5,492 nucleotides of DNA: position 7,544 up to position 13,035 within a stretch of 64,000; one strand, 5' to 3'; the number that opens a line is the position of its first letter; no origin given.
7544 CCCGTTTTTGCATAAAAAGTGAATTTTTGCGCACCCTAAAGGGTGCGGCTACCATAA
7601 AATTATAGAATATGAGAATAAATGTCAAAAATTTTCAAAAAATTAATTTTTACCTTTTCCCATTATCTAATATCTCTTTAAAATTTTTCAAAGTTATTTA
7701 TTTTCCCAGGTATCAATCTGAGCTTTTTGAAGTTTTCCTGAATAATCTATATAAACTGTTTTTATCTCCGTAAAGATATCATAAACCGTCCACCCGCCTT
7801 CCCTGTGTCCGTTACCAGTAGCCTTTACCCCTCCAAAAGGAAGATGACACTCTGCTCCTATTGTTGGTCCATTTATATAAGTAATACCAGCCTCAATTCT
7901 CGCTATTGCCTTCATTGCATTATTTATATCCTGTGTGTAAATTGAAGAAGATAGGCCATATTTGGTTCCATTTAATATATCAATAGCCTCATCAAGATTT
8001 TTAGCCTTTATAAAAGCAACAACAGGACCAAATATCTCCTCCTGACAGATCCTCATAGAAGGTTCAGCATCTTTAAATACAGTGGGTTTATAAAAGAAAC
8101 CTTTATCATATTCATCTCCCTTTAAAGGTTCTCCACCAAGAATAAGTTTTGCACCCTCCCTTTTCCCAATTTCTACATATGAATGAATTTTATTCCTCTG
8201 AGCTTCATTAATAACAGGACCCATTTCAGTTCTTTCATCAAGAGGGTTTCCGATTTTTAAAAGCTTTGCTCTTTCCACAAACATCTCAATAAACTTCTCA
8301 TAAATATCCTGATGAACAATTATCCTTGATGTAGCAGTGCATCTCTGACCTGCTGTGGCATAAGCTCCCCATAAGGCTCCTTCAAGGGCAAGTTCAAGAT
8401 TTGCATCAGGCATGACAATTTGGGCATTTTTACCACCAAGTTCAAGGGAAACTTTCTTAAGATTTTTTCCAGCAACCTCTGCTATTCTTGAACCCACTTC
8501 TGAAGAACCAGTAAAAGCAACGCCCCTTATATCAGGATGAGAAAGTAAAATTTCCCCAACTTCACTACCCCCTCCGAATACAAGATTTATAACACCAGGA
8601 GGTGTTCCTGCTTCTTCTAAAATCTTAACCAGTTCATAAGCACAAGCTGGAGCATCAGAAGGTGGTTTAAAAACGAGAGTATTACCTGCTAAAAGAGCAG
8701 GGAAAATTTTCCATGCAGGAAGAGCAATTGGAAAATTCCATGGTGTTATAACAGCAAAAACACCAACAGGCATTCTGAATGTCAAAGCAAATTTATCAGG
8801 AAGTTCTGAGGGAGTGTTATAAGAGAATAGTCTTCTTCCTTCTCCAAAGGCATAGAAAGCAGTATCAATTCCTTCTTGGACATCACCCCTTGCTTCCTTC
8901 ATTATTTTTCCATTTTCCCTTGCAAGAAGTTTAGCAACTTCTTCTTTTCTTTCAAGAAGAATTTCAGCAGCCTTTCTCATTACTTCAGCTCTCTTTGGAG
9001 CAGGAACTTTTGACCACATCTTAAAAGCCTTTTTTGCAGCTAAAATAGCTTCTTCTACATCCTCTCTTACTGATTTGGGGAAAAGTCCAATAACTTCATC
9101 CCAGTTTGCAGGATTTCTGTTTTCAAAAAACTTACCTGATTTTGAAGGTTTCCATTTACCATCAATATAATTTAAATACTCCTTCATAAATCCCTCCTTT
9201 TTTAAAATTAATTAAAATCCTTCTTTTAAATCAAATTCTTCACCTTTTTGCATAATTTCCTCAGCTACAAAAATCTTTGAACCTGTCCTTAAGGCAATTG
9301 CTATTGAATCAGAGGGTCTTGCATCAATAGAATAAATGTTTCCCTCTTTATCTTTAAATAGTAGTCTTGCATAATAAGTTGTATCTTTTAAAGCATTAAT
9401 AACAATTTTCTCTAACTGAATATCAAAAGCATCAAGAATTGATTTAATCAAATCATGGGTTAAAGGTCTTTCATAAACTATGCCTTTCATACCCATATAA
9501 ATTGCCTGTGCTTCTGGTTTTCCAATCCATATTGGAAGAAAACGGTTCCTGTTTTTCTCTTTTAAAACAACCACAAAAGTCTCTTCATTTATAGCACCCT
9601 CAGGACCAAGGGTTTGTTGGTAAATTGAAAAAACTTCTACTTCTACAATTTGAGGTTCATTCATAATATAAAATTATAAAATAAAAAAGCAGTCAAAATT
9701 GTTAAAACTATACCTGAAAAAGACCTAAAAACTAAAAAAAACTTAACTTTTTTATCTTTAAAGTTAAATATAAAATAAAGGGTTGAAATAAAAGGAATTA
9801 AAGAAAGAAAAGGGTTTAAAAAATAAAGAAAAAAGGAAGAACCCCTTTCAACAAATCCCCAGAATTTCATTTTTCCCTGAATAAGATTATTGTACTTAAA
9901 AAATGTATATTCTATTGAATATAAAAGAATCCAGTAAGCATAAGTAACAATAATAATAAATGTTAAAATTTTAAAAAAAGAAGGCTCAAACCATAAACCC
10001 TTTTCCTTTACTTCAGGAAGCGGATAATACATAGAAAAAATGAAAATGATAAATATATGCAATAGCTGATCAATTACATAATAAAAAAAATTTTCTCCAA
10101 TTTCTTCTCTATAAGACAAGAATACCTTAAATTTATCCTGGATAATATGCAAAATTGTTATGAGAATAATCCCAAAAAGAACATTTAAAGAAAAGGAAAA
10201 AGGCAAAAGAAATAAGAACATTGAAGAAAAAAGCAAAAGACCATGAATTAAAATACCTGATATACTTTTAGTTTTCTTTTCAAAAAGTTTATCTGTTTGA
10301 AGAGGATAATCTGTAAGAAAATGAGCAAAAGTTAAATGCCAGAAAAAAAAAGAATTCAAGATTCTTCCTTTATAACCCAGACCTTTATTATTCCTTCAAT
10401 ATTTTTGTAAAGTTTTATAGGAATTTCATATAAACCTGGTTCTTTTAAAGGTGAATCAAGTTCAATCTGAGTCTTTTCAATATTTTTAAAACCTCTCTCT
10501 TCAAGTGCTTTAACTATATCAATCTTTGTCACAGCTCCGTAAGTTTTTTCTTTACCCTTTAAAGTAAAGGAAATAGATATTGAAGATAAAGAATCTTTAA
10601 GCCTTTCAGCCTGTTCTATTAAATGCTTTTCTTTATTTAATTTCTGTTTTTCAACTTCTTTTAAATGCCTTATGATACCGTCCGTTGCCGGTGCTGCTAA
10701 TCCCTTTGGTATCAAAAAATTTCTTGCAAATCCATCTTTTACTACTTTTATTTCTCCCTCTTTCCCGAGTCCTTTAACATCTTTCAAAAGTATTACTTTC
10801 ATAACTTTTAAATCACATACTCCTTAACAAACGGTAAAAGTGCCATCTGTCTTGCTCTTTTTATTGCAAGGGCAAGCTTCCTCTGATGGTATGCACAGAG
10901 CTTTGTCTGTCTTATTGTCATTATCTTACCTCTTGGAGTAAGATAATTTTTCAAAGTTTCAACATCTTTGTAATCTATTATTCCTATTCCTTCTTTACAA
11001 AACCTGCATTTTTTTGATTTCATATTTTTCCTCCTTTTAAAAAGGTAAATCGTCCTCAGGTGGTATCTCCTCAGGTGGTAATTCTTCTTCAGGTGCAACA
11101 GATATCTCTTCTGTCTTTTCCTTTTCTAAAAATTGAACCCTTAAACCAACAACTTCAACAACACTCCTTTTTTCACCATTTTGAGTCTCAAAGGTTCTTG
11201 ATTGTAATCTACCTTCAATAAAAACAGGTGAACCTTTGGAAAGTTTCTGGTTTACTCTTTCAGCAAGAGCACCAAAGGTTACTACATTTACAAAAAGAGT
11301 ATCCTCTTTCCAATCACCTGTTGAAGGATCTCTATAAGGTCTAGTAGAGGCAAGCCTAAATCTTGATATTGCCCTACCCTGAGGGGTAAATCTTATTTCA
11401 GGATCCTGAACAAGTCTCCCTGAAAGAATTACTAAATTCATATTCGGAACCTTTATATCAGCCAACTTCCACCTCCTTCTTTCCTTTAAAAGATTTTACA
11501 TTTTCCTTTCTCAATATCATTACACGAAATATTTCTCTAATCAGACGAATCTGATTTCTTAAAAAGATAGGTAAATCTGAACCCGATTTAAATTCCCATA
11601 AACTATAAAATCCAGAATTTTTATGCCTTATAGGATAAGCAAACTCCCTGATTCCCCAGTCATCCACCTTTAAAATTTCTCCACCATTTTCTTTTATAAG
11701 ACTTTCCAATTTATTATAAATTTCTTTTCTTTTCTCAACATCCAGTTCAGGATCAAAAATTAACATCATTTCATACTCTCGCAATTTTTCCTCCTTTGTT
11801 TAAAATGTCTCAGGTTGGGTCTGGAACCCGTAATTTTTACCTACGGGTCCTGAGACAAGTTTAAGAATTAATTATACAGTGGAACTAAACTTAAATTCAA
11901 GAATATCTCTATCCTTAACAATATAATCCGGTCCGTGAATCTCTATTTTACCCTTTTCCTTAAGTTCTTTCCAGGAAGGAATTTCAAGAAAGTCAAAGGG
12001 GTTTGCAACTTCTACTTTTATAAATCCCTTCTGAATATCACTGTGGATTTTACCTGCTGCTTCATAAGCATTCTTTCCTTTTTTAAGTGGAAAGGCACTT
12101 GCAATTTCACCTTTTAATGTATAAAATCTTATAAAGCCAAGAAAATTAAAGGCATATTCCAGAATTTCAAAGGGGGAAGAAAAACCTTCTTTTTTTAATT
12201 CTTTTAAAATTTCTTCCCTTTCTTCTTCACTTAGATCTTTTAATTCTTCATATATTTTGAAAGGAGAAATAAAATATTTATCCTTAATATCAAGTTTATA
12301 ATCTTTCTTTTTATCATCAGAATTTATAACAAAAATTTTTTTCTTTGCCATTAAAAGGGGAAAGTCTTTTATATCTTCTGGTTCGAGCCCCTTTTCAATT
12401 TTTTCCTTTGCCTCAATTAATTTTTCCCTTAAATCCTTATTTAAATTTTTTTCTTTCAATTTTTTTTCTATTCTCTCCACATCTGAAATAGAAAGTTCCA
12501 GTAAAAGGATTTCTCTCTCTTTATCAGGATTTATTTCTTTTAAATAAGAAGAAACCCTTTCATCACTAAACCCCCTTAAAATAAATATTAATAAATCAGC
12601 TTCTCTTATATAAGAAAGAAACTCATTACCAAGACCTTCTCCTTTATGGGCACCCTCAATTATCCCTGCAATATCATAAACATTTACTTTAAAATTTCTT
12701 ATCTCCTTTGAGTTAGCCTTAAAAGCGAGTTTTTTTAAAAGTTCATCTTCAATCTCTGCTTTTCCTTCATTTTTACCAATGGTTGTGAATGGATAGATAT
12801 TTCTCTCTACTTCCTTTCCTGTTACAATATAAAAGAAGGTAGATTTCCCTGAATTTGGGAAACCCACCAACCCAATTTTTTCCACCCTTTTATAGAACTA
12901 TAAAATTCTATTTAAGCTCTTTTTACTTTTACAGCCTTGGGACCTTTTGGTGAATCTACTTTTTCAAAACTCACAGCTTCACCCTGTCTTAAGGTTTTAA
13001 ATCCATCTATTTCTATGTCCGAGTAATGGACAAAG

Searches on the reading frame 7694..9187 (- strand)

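Call 53: search_protein_families(library=pfam, proteins=[window:7694-9187:-], max_evalue=0.00001)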
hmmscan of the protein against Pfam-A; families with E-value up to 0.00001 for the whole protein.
window:7694-9187:- (497 aa): 1 family
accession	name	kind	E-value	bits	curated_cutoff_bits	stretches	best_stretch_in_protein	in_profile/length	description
PF00171.27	Aldedh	-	8.2e-175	582.2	23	1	12-478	1-461/461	Aldehyde dehydrogenase family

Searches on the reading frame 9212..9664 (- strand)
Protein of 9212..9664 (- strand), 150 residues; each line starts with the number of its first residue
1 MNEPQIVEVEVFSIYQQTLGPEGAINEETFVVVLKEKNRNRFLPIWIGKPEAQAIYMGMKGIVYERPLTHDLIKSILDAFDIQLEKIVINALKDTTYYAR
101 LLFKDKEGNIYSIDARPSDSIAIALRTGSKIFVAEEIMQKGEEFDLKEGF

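Call 53: search_protein_families(library=pfam, proteins=[window:9212-9664:-], max_evalue=0.00001)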
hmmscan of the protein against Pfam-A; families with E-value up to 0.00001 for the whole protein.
window:9212-9664:- (150 aa): 1 family
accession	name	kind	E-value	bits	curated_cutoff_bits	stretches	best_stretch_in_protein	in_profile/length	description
PF02577.19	BFN_dom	-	8.1e-40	135.6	27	1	32-141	1-107/112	Bifunctional nuclease domain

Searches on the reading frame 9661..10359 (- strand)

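Call 53: search_protein_families(library=pfam, proteins=[window:9661-10359:-], max_evalue=0.00001)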
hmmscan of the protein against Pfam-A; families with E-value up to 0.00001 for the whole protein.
window:9661-10359:- (232 aa): 1 family
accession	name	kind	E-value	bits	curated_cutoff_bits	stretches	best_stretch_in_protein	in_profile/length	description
PF11750.13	DUF3307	-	1.7e-17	64.1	23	1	6-111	2-108/127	Protein of unknown function (DUF3307)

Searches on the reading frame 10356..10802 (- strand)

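Call 53: search_protein_families(library=pfam, proteins=[window:10356-10802:-], max_evalue=0.00001)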
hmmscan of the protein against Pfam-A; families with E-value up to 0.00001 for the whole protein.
window:10356-10802:- (148 aa): 2 families
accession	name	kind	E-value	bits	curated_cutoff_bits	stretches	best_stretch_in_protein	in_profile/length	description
PF01281.25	Ribosomal_L9_N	-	1.8e-23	82.2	20.7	1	1-47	1-47/47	Ribosomal protein L9, N-terminal domain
PF03948.19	Ribosomal_L9_C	-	6.6e-18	65.4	23.2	1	63-144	1-85/86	Ribosomal protein L9, C-terminal domain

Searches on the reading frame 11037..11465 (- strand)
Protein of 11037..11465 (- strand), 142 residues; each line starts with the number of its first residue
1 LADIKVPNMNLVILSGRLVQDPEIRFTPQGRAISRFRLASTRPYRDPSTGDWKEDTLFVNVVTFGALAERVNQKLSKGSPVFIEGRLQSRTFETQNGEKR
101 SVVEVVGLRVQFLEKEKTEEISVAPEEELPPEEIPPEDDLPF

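Call 53: search_protein_families(library=pfam, proteins=[window:11037-11465:-], max_evalue=0.00001)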
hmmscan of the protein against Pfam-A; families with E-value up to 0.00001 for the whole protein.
window:11037-11465:- (142 aa): 1 family
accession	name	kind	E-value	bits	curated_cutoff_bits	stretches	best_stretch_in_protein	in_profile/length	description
PF00436.31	SSB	-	8.3e-32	109.8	26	1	9-113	1-104/104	Single-strand binding protein family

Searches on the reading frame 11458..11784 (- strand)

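Call 53: search_protein_families(library=pfam, proteins=[window:11458-11784:-], max_evalue=0.00001)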
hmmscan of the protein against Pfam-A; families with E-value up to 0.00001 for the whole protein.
window:11458-11784:- (108 aa): 1 family
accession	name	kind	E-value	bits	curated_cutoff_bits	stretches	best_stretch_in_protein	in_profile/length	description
PF01250.22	Ribosomal_S6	-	1e-24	87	27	1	3-92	1-90/90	Ribosomal protein S6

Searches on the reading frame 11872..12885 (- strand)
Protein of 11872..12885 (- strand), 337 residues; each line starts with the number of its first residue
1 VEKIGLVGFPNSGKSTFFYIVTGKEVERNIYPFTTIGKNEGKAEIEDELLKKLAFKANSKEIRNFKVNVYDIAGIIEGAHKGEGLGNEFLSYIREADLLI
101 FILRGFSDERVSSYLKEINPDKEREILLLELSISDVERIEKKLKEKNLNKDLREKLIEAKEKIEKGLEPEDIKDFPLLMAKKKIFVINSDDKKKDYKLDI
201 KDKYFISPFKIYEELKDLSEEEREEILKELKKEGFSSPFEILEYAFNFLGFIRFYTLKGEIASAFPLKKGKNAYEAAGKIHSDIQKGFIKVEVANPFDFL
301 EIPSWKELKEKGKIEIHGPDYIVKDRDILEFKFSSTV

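Call 53: search_protein_families(library=pfam, proteins=[window:11872-12885:-], max_evalue=0.00001)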
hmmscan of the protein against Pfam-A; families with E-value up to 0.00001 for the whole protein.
window:11872-12885:- (337 aa): 3 families
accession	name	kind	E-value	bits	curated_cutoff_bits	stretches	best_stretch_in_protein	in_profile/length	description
PF06071.19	YchF-GTPase_C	-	1.4e-22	80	27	1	252-333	2-83/84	Protein of unknown function (DUF933)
PF01926.29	MMR_HSR1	-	6e-18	65.4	21.9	1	3-124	1-105/113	50S ribosome-binding GTPase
PF02421.24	FeoB_N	-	3.9e-06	26.9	27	0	3-48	2-47/156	Ferrous iron transport protein B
